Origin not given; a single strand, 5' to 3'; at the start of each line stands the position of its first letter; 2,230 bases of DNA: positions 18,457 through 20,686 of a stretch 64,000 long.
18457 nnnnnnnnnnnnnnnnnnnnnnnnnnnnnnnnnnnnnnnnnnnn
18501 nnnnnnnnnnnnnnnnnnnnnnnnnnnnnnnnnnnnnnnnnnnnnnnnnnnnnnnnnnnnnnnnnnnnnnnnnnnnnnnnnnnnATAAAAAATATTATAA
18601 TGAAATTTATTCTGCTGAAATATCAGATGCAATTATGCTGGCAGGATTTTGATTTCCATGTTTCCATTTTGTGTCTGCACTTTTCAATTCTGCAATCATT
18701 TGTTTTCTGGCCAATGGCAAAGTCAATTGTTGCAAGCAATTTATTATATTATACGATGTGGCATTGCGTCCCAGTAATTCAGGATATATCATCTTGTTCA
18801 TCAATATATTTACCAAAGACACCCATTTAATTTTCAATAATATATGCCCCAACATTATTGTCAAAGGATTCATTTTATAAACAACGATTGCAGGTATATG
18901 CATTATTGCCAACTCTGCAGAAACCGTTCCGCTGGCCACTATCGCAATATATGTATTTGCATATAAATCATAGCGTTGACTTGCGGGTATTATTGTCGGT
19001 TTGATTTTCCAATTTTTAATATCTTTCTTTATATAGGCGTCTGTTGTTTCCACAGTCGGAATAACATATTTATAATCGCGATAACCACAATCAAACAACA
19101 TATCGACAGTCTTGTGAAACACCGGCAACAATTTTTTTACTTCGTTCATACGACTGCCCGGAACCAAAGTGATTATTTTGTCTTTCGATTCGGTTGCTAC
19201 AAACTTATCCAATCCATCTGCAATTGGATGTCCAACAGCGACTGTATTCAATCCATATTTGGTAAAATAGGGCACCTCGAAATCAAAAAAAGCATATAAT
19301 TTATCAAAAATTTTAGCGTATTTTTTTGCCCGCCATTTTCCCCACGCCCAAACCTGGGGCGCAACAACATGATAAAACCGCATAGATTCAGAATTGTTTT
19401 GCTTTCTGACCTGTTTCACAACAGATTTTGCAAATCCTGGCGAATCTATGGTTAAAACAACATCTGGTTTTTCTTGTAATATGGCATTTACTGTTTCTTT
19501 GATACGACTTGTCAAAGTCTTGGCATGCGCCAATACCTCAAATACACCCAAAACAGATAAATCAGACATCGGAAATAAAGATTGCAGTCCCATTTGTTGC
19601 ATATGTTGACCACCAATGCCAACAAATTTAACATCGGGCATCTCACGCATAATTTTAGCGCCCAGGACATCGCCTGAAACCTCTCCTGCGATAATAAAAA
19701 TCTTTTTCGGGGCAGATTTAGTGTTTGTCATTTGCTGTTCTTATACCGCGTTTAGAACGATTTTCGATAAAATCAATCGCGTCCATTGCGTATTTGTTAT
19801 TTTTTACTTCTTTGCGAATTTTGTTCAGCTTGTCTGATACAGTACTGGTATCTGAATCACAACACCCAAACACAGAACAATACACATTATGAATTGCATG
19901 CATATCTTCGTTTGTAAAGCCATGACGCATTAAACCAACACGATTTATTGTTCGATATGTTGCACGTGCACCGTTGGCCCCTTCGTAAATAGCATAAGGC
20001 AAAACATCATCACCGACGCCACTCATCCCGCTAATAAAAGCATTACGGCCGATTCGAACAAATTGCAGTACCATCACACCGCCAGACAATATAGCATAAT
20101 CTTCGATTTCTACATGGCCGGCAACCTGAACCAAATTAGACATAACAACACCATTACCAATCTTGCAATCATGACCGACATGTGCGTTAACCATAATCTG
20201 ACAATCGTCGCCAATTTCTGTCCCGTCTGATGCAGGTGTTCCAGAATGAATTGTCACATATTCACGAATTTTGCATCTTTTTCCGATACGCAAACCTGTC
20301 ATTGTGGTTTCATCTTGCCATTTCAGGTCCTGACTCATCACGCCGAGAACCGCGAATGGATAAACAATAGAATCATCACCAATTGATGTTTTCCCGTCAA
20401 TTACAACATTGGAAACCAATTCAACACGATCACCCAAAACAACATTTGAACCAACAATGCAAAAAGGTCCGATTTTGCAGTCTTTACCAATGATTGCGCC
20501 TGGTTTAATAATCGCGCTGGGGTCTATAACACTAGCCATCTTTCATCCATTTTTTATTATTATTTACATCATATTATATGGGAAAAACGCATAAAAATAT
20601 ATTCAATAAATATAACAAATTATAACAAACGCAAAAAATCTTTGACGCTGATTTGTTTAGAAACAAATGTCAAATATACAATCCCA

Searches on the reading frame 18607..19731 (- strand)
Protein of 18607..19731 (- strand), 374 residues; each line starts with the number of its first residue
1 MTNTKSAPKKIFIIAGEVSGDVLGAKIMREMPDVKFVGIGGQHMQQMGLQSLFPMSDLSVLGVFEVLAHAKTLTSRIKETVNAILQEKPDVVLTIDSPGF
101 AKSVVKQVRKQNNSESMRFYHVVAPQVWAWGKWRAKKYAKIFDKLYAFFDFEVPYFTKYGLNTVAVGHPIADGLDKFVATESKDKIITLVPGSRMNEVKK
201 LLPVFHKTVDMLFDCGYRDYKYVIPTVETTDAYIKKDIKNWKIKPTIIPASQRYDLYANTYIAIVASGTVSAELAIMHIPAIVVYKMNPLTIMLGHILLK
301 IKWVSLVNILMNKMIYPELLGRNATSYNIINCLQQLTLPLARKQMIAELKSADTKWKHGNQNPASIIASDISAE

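Call 10: find_related_loci(query=window:18607-19731:-, collection=genome_contigs, flank=10000)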
Query window:18607-19731:- (374 aa) in genome_contigs; peptide patterns used: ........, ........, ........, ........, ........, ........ (x = any residue, [..] = any of these).
89 stretches matched a pattern; 48 encode a relative of the query (tblastn E <= 1e-3); 48 distinct loci.
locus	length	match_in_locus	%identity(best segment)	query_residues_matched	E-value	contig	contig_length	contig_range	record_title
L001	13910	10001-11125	97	1-374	0e+0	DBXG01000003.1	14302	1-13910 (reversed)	MAG TPA_asm: Alphaproteobacteria bacterium UBA1218 UBA1218_contig_12034, whole genome shotgun sequence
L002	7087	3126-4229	81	1-371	0e+0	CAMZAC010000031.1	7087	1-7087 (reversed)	MAG TPA_asm: uncultured Alphaproteobacteria bacterium isolate SRR10912537_bin.15_metaWRAP_v1.3_MAG genome assembly, cont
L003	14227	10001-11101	81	8-374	0e+0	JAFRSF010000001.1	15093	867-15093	MAG: Alphaproteobacteria bacterium isolate RGIG2753 Goat_Omasum-5__c1517, whole genome shotgun sequence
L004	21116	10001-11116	76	1-371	0e+0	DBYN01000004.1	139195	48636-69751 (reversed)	MAG TPA_asm: Alphaproteobacteria bacterium UBA1185 UBA1185_contig_7115, whole genome shotgun sequence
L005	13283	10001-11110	32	9-365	1e-54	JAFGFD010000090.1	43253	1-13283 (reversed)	MAG: Candidatus Omnitrophota bacterium isolate Zod_Metabat.1290 k87_7410741, whole genome shotgun sequence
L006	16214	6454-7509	32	9-352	7e-51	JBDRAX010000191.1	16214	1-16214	MAG: Candidatus Omnitrophota bacterium isolate MEGAHIT-group-1.1021 k141_11239204, whole genome shotgun sequence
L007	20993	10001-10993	30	10-336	5e-51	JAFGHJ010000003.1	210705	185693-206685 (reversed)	MAG: candidate division WOR-3 bacterium isolate Zod_Metabat.145 k87_437391, whole genome shotgun sequence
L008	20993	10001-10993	29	10-336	6e-50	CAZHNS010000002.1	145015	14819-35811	MAG TPA_asm: uncultured bacterium isolate binchicken_co178_245 genome assembly, contig: NODE_208_length_145015_cov_9.274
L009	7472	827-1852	30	3-336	7e-49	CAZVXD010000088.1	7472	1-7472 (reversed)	MAG TPA_asm: uncultured bacterium isolate binchicken_co116_46 genome assembly, contig: NODE_11755_length_7472_cov_15.222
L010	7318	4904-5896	30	10-336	3e-47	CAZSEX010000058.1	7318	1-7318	MAG TPA_asm: uncultured bacterium isolate binchicken_co116_333 genome assembly, contig: NODE_12118_length_7318_cov_34.22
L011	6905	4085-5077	30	10-336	2e-47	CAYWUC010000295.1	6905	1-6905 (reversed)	MAG TPA_asm: uncultured bacterium isolate SRP185410_co1_78 genome assembly, contig: k141_1003020, whole genome shotgun s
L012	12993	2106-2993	31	10-318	1e-42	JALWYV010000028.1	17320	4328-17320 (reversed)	MAG: candidate division WOR-3 bacterium isolate T2_metabat1_scaf2bin.036 T2_NODE_3147_length_17320_cov_9.158844, whole g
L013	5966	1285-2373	29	10-374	5e-42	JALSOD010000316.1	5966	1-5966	MAG: candidate division WOR-3 bacterium isolate 356-284_metabat1_scaf2bin.094 356-284_scaffold_9994_c1, whole genome sho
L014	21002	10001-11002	32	2-331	2e-53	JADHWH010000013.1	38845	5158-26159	MAG: Candidatus Omnitrophota bacterium isolate BS750m-G22 BS-750m-C1008, whole genome shotgun sequence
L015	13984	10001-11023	29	1-337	2e-41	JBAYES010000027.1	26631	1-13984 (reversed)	MAG: Candidatus Omnitrophota bacterium isolate SO_2016_CLC_T2_83 scaffold01113_PH3_Jul20_2016, whole genome shotgun sequ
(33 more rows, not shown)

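Call 62: search_protein_families(library=pfam, proteins=[window:18607-19728:-], max_evalue=0.001)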
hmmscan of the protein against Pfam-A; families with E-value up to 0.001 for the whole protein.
window:18607-19728:- (373 aa): 1 family
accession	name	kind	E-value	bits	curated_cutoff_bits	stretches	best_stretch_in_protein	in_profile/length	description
PF02684.21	LpxB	-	4.1e-83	279.7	22.6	1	10-352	1-354/374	Lipid-A-disaccharide synthetase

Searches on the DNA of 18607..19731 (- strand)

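Call 76: search_rna_families(source=L005, start=3560, end=3770, threshold=evalue, max_evalue=10, show_alignments=3)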
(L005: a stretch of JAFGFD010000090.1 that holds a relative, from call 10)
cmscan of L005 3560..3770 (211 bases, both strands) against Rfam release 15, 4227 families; matches with E-value up to 10: 2.
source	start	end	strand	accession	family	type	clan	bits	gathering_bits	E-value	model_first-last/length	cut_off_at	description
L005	3693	3717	+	RF01365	CRISPR-DR52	Gene; CRISPR;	-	13.7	50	5.7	1-37/37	no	CRISPR RNA direct repeat element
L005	3577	3626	+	RF00700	mir-375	Gene; miRNA;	-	12.6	46.7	3.6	1-67/67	no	mir-375 microRNA precursor family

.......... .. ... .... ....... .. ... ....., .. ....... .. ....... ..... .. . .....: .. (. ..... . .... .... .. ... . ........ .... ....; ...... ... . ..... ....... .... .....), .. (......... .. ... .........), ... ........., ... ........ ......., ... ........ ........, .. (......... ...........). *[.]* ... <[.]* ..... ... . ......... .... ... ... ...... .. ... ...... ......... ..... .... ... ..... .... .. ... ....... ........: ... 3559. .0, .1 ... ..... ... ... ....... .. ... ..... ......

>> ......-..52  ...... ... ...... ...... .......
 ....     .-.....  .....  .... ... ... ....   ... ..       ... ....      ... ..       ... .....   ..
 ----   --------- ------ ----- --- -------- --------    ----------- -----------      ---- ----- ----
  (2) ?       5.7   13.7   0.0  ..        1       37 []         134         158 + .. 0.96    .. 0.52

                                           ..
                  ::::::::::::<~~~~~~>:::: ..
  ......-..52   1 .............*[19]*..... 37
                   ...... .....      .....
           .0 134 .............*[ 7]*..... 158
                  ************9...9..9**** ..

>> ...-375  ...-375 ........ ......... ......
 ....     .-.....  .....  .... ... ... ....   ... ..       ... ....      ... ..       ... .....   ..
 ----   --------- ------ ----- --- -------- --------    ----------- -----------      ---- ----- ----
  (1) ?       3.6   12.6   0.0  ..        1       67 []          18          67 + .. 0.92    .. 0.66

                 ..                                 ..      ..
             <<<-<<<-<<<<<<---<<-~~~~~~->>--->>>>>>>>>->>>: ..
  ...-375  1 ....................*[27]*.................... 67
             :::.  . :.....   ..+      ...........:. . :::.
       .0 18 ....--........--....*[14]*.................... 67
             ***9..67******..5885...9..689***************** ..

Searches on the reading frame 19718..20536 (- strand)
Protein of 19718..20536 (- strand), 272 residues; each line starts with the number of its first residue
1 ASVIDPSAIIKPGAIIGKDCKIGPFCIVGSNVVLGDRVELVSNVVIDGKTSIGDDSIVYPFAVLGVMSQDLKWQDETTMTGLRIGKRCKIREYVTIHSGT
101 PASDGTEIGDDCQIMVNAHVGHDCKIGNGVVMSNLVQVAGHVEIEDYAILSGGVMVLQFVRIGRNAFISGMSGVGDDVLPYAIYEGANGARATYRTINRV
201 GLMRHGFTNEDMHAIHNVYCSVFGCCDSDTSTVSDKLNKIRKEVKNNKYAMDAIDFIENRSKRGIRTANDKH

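Call 62: search_protein_families(library=pfam, proteins=[window:19718-20536:-], max_evalue=0.001)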
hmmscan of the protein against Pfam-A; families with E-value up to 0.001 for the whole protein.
window:19718-20536:- (272 aa): 6 families
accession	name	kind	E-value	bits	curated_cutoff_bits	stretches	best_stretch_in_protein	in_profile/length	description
PF00132.30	Hexapep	-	3.8e-28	96.4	27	3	13-48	1-36/36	Bacterial transferase hexapeptide (six repeats)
PF13720.11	Acetyltransf_11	-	9.1e-16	58.5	24.5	1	177-265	1-81/82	Udp N-acetylglucosamine O-acyltransferase; Domain 2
PF25084.1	LbH_EIF2B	-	7.1e-12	45.7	54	2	86-177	14-102/105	EIF2B subunit epsilon LbH domain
PF25087.1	GMPPB_C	-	3.8e-05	23.8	39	0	8-42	5-39/110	GMPPB C-terminal domain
PF14602.12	Hexapep_2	-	0.00092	19.3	27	0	14-47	2-33/34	Hexapeptide repeat of succinyl-transferase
PF24894.1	Hexapep_GlmU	-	0.00098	19.6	23.3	0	114-168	15-66/104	GlmU-like, C-terminal hexapeptide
